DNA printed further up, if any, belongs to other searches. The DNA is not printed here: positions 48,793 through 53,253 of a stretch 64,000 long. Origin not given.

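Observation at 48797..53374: Bacteroidetes-style hybrid two-component regulator (beta-propeller sensor, HK, REC, AraC-HTH) directly upstream of the Cys-rich operon, with phased direct repeats in the shared intergenic region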

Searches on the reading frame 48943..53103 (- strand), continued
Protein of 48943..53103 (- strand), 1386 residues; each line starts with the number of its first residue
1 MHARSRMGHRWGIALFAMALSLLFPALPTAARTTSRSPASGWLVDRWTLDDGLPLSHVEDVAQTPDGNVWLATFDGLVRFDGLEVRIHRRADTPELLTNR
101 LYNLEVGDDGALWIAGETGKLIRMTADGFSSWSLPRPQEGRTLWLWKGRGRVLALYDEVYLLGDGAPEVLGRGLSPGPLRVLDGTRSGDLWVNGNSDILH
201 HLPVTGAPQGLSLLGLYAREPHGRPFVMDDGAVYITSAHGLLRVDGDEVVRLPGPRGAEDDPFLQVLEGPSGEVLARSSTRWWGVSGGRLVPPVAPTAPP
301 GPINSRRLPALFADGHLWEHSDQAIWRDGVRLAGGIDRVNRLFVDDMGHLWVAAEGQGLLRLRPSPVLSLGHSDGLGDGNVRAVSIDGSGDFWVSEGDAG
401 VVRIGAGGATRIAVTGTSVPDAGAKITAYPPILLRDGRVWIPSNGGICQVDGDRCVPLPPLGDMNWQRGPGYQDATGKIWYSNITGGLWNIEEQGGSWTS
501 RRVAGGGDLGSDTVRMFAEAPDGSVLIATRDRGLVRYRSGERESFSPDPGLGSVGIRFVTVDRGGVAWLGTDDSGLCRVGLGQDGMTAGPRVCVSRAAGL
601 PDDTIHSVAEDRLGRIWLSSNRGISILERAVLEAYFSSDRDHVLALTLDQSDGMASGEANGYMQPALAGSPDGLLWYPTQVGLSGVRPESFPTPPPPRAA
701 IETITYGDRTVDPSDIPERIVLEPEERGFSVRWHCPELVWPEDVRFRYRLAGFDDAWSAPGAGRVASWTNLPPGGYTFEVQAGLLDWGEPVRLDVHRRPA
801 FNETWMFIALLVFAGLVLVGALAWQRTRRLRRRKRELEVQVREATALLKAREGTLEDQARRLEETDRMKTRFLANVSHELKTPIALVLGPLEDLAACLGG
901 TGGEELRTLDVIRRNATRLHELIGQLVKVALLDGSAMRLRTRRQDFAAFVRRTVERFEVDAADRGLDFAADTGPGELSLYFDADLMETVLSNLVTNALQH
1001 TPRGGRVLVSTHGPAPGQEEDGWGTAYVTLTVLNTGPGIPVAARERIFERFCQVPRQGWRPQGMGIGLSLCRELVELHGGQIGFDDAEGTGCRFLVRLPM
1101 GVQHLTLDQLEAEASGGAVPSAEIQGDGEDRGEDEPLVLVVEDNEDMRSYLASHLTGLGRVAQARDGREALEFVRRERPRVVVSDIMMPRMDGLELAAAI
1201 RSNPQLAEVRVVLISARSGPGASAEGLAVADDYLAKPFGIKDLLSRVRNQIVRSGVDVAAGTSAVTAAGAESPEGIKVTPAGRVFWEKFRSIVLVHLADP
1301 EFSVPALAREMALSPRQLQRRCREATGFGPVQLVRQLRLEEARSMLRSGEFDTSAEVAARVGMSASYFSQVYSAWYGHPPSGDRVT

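Call 25: list_cluster_members(proteins=[P0001, P0003, P0019, P0021, P0022, P0023, P0024, P0026])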
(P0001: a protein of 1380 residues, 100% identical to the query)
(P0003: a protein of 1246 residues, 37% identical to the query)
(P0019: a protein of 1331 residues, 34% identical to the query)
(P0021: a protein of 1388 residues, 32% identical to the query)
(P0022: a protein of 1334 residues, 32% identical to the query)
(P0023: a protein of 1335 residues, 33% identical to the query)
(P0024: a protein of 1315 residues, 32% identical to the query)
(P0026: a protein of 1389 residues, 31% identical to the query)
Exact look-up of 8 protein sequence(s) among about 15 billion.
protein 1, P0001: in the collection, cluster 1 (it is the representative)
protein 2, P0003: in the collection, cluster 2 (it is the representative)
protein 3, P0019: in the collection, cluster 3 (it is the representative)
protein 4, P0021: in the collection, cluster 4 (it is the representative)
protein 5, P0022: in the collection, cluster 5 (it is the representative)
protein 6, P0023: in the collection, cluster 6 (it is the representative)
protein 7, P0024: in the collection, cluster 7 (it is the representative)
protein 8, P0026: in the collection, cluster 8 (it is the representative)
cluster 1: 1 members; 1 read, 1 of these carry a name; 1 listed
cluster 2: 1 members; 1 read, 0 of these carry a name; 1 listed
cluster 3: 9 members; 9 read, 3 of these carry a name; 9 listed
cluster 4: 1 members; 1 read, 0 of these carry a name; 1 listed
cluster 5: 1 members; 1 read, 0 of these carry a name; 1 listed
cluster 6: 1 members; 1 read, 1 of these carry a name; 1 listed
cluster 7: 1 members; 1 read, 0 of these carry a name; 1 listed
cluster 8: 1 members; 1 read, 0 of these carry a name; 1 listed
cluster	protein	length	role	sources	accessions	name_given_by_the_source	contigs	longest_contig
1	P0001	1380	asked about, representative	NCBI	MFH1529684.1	MAG: ATP-binding protein [Pseudomonadota bacterium]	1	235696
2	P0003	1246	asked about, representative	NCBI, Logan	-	-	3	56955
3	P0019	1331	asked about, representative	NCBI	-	-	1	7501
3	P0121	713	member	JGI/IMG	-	signal transduction histidine kinase/DNA-binding response OmpR family regulator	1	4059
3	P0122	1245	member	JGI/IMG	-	signal transduction histidine kinase/CheY-like chemotaxis protein/ligand-binding sensor ...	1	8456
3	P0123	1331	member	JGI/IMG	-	signal transduction histidine kinase/DNA-binding response OmpR family ...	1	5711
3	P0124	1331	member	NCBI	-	-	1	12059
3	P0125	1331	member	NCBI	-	-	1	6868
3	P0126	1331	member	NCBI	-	-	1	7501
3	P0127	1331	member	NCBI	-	-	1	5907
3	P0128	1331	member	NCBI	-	-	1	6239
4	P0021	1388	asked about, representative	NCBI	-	-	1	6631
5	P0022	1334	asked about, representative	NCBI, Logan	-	-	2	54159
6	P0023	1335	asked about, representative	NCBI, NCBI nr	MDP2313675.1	MAG: response regulator [Pseudomonadota bacterium] | response regulator [Pseudomonadota bacterium]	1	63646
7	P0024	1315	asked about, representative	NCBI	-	-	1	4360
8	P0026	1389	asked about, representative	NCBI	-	-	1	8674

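Call 38: search_protein_families(library=ncbifam, proteins=[window:48943-53085:-], max_evalue=0.01)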
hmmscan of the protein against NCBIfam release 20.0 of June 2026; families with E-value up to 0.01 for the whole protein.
window:48943-53085:- (1380 aa): 160 families (the best 25 are shown)
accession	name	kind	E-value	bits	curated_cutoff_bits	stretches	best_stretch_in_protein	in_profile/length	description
NF047465.1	hybrid_HK_LvrA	exception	7.8e-61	206.1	1200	1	841-1245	180-584/819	hybrid histidine kinase/response regulator LvrA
NF046044.1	PnpS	equivalog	9.4e-42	143.4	400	1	856-1093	163-390/390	two-component system histidine kinase PnpS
NF047874.1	MASE3_PAS_HK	subfamily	2.1e-40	139.2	560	1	849-1096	384-627/655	MASE3 domain-containing sensor histidine kinase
TIGR02956.1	TMAO_torS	equivalog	1.9e-37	128.9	676.5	1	819-1245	413-820/967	TMAO reductase system sensor histidine kinase/response regulator TorS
NF038297.2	hybrid_HK_HrmK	equivalog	5e-37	127.8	725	1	834-1238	207-601/607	hybrid histidine kinase/response regulator HrmK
NF033092.0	HK_WalK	equivalog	1.6e-36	126.1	725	1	857-1094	366-594/594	cell wall metabolism sensor histidine kinase WalK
NF008312.0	PRK11100.1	equivalog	4.7e-34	118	356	1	799-1093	185-473/477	two-component system sensor histidine kinase CreC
TIGR02966.1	phoR_proteo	equivalog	5.9e-33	114.3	334.2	1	854-1091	105-332/333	phosphate regulon sensor histidine kinase PhoR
NF041880.1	EPS_EpsF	equivalog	4.4e-31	107.9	900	2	854-1093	265-492/492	response regulator EpsF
NF008099.0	PRK10841.1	equivalog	1.9e-30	105.4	920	2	846-1101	453-697/949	two-component system sensor histidine kinase RcsC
NF008302.0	PRK11091.1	equivalog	3e-30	105.1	838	1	854-1239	274-637/779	aerobic respiration two-component sensor histidine kinase ArcB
NF011874.0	PRK15347.1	equivalog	3.1e-30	105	852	2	829-1095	371-615/921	two component system sensor kinase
NF006800.0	PRK09303.1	equivalog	1.3e-28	100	342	1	840-1094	126-377/383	histidine kinase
NF008318.0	PRK11107.1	equivalog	4.2e-28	97.9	890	2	853-1101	283-525/920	two-component sensor histidine kinase BarA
NF045901.1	HisKinLetSLeg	equivalog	4.9e-28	97.6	1650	2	841-1093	271-517/906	two-component system sensor histidine kinase LetS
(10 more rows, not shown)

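Call 48: search_protein_families(library=pfam, proteins=[L002:12761-14056:+], max_evalue=0.001)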
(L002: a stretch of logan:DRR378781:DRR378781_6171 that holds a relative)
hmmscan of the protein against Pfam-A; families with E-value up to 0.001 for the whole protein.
L002:12761-14056:+ (432 aa): 3 families
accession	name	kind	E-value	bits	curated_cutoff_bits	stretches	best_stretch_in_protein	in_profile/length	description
PF11617.13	Cu-binding_MopE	-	1.3e-10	41.7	27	1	352-380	1-28/30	Putative metal-binding motif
PF05735.19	TSP_C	-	1e-05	25.9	25.6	1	134-306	5-189/198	Thrombospondin C-terminal region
PF13948.11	DUF4215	-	5.6e-05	23.8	27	1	76-100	20-44/47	Domain of unknown function (DUF4215)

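Call 53: search_solved_structures(query=window:48943-53085:-, max_evalue=0.00001)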
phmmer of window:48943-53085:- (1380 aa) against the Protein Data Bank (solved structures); distinct sequences matched with E-value up to 0.00001: 229 (the best 60 are shown).
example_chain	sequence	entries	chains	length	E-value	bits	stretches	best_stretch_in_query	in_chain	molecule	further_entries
12aw_A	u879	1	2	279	1.4e-28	102.1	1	1128-1375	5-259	HYBRID TWO-COMPONENT SYSTEM PROTEIN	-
4jas_A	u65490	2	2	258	1.5e-27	98.7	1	851-1094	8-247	Histidine kinase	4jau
6paj_A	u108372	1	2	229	2.1e-27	98.2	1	860-1093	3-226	Sensor protein SrrB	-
5uht_A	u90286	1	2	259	5.3e-27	96.9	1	851-1094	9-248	Sensor histidine kinase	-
2c2a_A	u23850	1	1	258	5.4e-27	96.9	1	851-1094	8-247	SENSOR HISTIDINE KINASE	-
3dge_A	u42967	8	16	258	5.5e-27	96.8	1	851-1094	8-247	Sensor protein | Histidine kinase | Sensor histidine kinase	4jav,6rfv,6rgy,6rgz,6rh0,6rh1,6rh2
6azr_A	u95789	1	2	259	2.6e-26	94.6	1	851-1094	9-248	Sensor histidine kinase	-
6rh7_A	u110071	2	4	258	1.3e-25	92.2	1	851-1094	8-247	Sensor histidine kinase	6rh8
4a2l_A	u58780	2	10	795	8.6e-23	82.9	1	558-780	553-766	TWO-COMPONENT SYSTEM SENSOR HISTIDINE KINASE/RESPONSE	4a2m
4q20_A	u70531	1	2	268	9.1e-23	82.9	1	847-1095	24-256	Sensor protein DivL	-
8avv_A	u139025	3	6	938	1.7e-22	82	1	839-1242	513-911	Bacteriophytochrome,Response regulator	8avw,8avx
4i5s_A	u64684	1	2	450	4e-21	77.4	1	849-1106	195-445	Putative histidine kinase CovS; VicK-like protein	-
3v9f_A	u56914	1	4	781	4.1e-20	74.1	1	367-793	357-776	Two-component system sensor histidine kinase/response regulator, hybrid (One-component sys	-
6lgq_C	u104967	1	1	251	5.8e-19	70.3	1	859-1094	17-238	Histidine kinase KdpD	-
4u7n_A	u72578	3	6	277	7.1e-18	66.6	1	856-1094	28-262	Histidine protein kinase sensor protein | Histidine kinase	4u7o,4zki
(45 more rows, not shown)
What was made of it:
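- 50689..53010 (-): Periplasmic sensor (residues about 26-799): Reg_prop propeller repeats plus a Y_Y_Y domain (about 50758-50883). Collinear sequence matches to the solved HTCS sensor domains 4a2l (E 8.6e-23) and 3v9f (E 4e-20, residues 367-793 against 357-776) (call 53)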

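Call 56: find_encoding_contigs(protein=P0005, flank=4000, max_places=1)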
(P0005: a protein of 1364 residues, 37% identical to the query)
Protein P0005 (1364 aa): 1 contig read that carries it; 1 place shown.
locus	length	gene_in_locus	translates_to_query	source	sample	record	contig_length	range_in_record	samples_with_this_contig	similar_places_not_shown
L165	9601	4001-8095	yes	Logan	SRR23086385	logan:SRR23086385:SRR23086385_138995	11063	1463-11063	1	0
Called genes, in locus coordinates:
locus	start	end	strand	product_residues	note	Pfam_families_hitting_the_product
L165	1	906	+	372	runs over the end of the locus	PF00149:Metallophos (weak)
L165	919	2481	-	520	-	PF04055:Radical_SAM, PF13282:DUF4070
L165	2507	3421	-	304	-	PF00487:FA_desaturase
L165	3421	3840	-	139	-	PF06541:ABC_trans_CmpB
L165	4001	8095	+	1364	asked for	PF07494:Reg_prop (faint), PF07495:Y_Y_Y, PF00512:HisKA, PF02518:HATPase_c, PF00072:Response_reg, PF00165:HTH_AraC (faint), PF12833:HTH_18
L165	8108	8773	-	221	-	PF00702:Hydrolase, PF12710:HAD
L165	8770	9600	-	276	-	?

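Call 57: find_encoding_contigs(protein=P0006, flank=4000, max_places=1)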
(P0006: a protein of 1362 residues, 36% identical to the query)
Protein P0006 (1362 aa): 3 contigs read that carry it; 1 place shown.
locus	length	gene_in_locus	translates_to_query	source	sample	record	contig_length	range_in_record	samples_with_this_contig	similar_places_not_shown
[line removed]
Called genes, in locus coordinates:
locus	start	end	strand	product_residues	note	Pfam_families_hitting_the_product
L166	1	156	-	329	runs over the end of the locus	PF02423:OCD_Mu_crystall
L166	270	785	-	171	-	-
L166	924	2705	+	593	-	PF13641:Glyco_tranf_2_3 (weak), PF00535:Glycos_transf_2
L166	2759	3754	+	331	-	PF00753:Lactamase_B, PF12706:Lactamase_B_2 (weak)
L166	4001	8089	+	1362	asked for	PF07494:Reg_prop (faint), PF07495:Y_Y_Y, PF00512:HisKA, PF02518:HATPase_c, PF00072:Response_reg, PF00165:HTH_AraC (faint), PF12833:HTH_18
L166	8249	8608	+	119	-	-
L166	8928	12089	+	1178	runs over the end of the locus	?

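Call 58: find_encoding_contigs(protein=P0018, flank=4000, max_places=1)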
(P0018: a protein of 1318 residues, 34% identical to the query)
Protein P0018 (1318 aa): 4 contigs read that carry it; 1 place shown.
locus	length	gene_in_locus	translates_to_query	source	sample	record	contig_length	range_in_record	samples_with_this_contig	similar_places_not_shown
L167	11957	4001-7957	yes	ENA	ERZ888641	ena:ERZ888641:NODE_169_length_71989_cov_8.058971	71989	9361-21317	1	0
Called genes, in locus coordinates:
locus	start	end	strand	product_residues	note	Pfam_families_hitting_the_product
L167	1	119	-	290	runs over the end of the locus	-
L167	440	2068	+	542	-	PF18989:DUF5722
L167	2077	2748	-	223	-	PF01471:PG_binding_1, PF09374:PG_binding_3 (faint), PF02557:VanY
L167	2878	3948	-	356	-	PF13229:Beta_helix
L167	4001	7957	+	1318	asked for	PF07494:Reg_prop (faint), PF00512:HisKA, PF02518:HATPase_c, PF00072:Response_reg, PF00165:HTH_AraC (faint), PF12833:HTH_18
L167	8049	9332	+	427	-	PF01270:Glyco_hydro_8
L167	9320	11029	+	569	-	-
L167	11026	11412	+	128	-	-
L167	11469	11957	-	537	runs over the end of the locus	-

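Call 59: find_encoding_contigs(protein=P0008, flank=4000, max_places=1)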
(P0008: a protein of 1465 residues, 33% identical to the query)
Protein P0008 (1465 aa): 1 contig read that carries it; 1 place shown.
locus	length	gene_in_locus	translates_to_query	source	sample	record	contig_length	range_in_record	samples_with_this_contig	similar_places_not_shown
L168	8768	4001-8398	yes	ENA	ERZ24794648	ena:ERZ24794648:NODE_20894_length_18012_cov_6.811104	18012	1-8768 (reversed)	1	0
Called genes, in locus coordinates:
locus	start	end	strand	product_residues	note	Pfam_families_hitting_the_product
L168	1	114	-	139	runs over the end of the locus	PF02675:AdoMet_dc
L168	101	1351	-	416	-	-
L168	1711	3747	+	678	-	PF13517:FG-GAP_3, PF02412:TSP_3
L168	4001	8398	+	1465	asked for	PF07494:Reg_prop (faint), PF07495:Y_Y_Y (weak), PF00512:HisKA, PF02518:HATPase_c, PF00072:Response_reg, PF12833:HTH_18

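Call 84: search_protein_families(library=pfam, proteins=[L009:7576-10392:+, L061:7466-8815:+], max_evalue=0.001)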
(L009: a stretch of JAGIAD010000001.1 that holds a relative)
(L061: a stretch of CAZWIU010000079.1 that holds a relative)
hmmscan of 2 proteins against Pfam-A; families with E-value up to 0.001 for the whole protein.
L009:7576-10392:+ (938 aa): 5 families
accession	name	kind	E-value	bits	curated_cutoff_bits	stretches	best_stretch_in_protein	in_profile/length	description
PF01055.32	Glyco_hydro_31_2nd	-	1.1e-100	337.6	23.5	1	390-739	2-328/328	Glycosyl hydrolases family 31 TIM-barrel domain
PF21365.3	Glyco_hydro_31_3rd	-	7.4e-28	97.3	24.4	1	748-834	2-87/87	Glycosyl hydrolase family 31 C-terminal domain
PF17137.9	DUF5110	-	1.4e-21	76.7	27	1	851-918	2-70/71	Domain of unknown function (DUF5110)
PF13802.12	Gal_mutarotas_2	-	8.9e-16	59.1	27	1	41-198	1-181/184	Glycosyl hydrolase 31 N-terminal galactose mutarotase-like domain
PF07691.17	PA14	-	2.9e-05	24.3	24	1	249-331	32-119/147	PA14 domain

L061:7466-8815:+ (449 aa): 3 families
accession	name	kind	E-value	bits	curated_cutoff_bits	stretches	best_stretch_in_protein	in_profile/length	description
PF00457.24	Glyco_hydro_11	-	3e-75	252.2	27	1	43-224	1-178/178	Glycosyl hydrolases family 11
PF18962.6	Por_Secre_tail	-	3.9e-12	46.7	27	1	377-448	1-74/75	Secretion system C-terminal sorting domain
PF16841.11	CBM60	-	4.2e-08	34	28.2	1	248-317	1-80/91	Ca-dependent carbohydrate-binding module xylan-binding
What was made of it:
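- On Bacteroidota polysaccharide utilisation locus (PUL) regulated by an HTCS: The Bacteroidota controls L009 and L061 do have GH31 and GH11 downstream (call 84).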
